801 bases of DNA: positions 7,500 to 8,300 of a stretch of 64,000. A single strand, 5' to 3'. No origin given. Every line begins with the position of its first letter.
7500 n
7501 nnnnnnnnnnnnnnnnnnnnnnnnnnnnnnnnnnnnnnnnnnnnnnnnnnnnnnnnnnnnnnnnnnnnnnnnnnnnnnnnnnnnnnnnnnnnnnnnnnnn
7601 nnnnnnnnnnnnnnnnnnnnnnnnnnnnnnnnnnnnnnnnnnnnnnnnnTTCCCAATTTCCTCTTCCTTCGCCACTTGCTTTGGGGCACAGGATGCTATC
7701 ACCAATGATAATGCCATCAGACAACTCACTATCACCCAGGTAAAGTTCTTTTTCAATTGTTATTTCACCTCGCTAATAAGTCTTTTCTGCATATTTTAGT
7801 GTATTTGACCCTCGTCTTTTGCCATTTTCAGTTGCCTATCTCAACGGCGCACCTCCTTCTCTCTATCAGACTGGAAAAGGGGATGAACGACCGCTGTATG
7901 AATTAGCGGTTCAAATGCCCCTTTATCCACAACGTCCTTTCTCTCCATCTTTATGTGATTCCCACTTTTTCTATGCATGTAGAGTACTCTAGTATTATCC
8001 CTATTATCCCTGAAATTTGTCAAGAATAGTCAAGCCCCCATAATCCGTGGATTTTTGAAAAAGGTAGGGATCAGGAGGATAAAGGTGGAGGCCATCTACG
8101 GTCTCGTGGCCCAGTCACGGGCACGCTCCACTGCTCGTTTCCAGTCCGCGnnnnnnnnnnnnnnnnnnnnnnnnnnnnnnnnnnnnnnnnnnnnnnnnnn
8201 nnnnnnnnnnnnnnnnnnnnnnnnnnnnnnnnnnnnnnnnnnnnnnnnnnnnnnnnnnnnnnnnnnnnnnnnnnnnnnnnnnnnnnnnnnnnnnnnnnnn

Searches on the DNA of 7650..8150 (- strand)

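Call 8: search_rna_families(source=window, start=7650, end=8150, threshold=evalue, max_evalue=10, show_alignments=3)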
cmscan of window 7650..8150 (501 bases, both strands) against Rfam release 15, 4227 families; matches with E-value up to 10: 2.
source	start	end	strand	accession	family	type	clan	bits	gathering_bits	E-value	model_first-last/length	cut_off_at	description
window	7924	7978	-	RF02063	STnc350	Gene; sRNA;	-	13.8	60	10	1-68/68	no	Salmonella enterica sRNA STnc350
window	8068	8114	-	RF02216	ZNFX1-AS1_2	Gene; lncRNA;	-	13.3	45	0.86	39-93/93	no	ZNFX1 antisense RNA 1 conserved region 2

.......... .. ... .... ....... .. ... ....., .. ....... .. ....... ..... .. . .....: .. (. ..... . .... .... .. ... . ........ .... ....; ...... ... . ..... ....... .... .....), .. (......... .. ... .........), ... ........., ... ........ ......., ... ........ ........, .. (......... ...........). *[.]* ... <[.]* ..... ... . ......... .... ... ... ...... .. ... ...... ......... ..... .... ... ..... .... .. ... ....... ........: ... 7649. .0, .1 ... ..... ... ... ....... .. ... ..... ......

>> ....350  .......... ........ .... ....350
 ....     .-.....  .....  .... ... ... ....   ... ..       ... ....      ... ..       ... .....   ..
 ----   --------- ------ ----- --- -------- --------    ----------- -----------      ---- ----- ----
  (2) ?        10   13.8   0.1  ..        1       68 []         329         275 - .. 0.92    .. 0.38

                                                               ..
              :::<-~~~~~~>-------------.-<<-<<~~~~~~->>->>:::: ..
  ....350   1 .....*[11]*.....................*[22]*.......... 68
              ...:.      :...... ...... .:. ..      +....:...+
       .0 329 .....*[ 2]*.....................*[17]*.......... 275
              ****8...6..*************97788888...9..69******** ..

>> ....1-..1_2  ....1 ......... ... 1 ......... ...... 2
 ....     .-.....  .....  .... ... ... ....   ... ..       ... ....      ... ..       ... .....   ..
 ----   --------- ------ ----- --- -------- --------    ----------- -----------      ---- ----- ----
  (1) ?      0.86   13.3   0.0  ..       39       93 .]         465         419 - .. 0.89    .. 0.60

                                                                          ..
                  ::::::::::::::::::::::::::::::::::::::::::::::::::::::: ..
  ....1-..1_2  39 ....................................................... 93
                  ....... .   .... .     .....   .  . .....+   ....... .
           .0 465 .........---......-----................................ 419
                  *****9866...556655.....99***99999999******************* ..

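Call 47: build_rna_model(alignment_id=A5)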
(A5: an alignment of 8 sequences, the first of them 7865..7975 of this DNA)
Model R1 built from alignment A5 (8 sequences, 137 columns); structure: RNAalifold consensus.
model positions 101; base pairs 16; branch points 0; effective number of sequences 5.94; information 0.59 bits per position. Calibrated on 0.2 Mb of random sequence (short: E-values are rough).
structure used (alignment columns):
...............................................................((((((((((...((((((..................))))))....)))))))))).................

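Call 49: search_with_rna_model(model_id=R1, sources=[window, L001, L002, L003, L004, L005, L006, L007, L008, L009, L010, L011, L012, L013, L014, L015, L016, L017, L018, L019, L020, L021, L022, L023, L024, L025, L026, L027, L028, L029, L030, L031, L032, L033, L034, L035, L036, L037, L038, L039, L040, L041, L042, L043, L044, L045, L046, L047, L048, L049, L050, L051, L052, L053, L054, L055, L056, L057, L058, L059, L060, L061, L062, L063, L064, L065, L066, L067, L068, L069, L070, L071, L072, L073, L074, L075, L076, L077, L078, L079, L080, L081, L085, L086, L087, L088, L089, L090, L091], max_evalue=1, make_alignment=true)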
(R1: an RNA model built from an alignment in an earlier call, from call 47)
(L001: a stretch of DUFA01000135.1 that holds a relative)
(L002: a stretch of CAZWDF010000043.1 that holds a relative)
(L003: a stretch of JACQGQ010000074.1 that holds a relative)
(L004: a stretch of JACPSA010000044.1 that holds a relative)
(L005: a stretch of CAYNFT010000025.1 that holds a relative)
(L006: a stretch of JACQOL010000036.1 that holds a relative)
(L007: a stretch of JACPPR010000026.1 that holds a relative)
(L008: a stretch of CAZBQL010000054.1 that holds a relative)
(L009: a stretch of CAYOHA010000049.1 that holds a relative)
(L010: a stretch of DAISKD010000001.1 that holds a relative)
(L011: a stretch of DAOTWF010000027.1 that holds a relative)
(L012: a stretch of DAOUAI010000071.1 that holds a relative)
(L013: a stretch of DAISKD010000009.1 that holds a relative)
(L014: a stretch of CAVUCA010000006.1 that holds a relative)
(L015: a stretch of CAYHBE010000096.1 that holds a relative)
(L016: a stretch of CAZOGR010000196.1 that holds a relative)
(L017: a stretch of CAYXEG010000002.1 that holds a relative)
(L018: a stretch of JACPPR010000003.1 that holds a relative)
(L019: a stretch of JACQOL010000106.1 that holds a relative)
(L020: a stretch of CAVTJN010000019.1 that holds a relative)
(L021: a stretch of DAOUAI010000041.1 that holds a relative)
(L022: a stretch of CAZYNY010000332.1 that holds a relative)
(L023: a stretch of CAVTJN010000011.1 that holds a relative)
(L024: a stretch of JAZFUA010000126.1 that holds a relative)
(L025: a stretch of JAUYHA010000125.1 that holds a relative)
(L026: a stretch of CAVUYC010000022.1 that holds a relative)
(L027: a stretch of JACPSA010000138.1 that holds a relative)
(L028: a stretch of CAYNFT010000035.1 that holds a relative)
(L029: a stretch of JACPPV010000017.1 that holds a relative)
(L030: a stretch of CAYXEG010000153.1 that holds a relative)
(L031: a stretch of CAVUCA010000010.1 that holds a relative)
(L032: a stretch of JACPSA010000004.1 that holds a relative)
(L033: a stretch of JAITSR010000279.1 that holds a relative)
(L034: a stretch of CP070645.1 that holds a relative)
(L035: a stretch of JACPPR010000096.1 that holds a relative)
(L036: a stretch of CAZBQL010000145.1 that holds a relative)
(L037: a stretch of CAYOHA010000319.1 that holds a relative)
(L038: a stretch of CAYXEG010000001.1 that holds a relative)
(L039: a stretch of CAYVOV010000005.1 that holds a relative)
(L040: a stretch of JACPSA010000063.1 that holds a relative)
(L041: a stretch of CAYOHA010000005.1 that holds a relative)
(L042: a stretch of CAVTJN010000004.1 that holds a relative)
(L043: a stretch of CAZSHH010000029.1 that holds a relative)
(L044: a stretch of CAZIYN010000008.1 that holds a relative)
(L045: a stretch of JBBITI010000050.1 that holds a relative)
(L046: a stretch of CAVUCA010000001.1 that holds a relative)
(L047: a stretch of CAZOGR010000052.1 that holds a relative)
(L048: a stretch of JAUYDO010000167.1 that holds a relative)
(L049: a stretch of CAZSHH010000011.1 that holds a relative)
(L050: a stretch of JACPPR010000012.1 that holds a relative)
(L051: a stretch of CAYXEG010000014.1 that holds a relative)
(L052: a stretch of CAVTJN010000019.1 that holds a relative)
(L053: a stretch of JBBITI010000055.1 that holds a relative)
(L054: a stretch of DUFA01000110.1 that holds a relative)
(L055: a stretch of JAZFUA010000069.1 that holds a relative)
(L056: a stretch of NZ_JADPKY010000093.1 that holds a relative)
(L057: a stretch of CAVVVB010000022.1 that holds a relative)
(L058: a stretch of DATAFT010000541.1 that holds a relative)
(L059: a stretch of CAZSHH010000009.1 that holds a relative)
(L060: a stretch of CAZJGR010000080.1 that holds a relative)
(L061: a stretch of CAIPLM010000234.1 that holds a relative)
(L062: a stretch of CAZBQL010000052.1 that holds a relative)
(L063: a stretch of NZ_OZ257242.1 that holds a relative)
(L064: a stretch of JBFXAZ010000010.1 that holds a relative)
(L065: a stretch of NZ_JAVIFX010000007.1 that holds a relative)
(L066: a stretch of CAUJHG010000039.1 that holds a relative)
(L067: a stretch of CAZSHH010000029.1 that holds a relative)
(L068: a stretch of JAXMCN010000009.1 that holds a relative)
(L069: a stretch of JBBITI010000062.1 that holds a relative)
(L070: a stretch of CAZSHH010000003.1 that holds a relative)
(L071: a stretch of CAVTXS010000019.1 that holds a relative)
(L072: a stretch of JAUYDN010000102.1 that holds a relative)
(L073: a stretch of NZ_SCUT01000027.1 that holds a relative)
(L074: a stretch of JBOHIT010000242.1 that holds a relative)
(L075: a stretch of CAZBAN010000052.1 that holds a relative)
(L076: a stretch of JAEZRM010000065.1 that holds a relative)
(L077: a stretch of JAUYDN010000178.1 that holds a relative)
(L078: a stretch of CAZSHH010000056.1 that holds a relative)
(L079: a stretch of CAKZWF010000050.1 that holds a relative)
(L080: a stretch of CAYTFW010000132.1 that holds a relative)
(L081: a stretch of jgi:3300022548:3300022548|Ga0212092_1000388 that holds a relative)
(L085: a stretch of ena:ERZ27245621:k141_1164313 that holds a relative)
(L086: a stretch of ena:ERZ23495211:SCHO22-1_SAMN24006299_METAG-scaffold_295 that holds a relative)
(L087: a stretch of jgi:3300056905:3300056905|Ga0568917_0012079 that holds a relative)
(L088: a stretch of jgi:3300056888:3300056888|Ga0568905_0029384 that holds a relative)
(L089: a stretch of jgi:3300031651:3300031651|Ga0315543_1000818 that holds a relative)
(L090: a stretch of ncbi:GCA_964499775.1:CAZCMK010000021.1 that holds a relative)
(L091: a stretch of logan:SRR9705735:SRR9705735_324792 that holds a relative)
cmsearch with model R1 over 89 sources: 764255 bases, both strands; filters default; matches with E-value up to 1: 18.
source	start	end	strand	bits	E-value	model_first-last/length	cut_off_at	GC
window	37404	37500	-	85.3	2.2e-13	1-101/101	no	0.44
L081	1298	1394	+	85.3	2.2e-13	1-101/101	no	0.44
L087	2259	2360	+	80.5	1.9e-12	1-101/101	no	0.31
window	7865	7963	-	79.9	2.5e-12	1-101/101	no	0.45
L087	4525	4629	+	76.8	1e-11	1-101/101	no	0.41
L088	2142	2246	+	76.8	1e-11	1-101/101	no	0.41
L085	124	227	+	75.3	2e-11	1-101/101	no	0.39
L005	3534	3633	+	70.7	1.6e-10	1-101/101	no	0.35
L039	3582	3680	+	68.8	3.8e-10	1-101/101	no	0.39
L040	3619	3729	+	58.1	4.9e-08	1-101/101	no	0.49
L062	1158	1255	+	38.7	0.00031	1-101/101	no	0.48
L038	3587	3679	+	34.6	0.002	1-101/101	no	0.34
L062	3640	3734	+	34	0.0027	1-101/101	no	0.4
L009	3768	3868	+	30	0.016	1-101/101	no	0.42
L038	3612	3702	-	26.4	0.083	1-101/101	no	0.3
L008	3625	3695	+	24.3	0.22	1-101/101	no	0.34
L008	3842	3938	+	24.2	0.22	1-101/101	no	0.34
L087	2291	2398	-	22.8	0.42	1-101/101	no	0.32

Alignment A6: 18 matches aligned to the model, 132 columns, each read 5' to 3' on its own strand. Consensus structure (alignment columns), stored with it:
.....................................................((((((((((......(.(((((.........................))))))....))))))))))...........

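Call 61: search_with_rna_model(model_id=R1, sources=[L092, L093, L094, L095, L047, L054, L075], max_evalue=1, filters=off)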
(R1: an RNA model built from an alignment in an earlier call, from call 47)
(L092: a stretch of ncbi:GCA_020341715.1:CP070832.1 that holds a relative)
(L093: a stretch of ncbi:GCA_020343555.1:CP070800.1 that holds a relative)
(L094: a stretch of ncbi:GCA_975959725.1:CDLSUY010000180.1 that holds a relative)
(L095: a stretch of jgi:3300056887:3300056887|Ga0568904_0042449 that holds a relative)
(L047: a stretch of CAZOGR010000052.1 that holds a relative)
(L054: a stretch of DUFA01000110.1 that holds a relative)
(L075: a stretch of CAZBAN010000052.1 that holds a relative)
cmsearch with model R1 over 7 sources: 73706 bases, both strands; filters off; matches with E-value up to 1: 7.
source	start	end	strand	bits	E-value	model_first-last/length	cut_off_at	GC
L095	1359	1464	+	70.7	1.5e-11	1-101/101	no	0.35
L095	3628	3732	+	58.9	3.3e-09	1-101/101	no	0.4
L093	8745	8840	+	36.6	7.9e-05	1-101/101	no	0.33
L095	1395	1502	-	22.8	0.041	1-101/101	no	0.4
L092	8712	8807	+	18.9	0.24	1-101/101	no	0.33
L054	3699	3791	+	17.9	0.37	1-101/101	no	0.39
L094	1213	1297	-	16.7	0.65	1-101/101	no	0.34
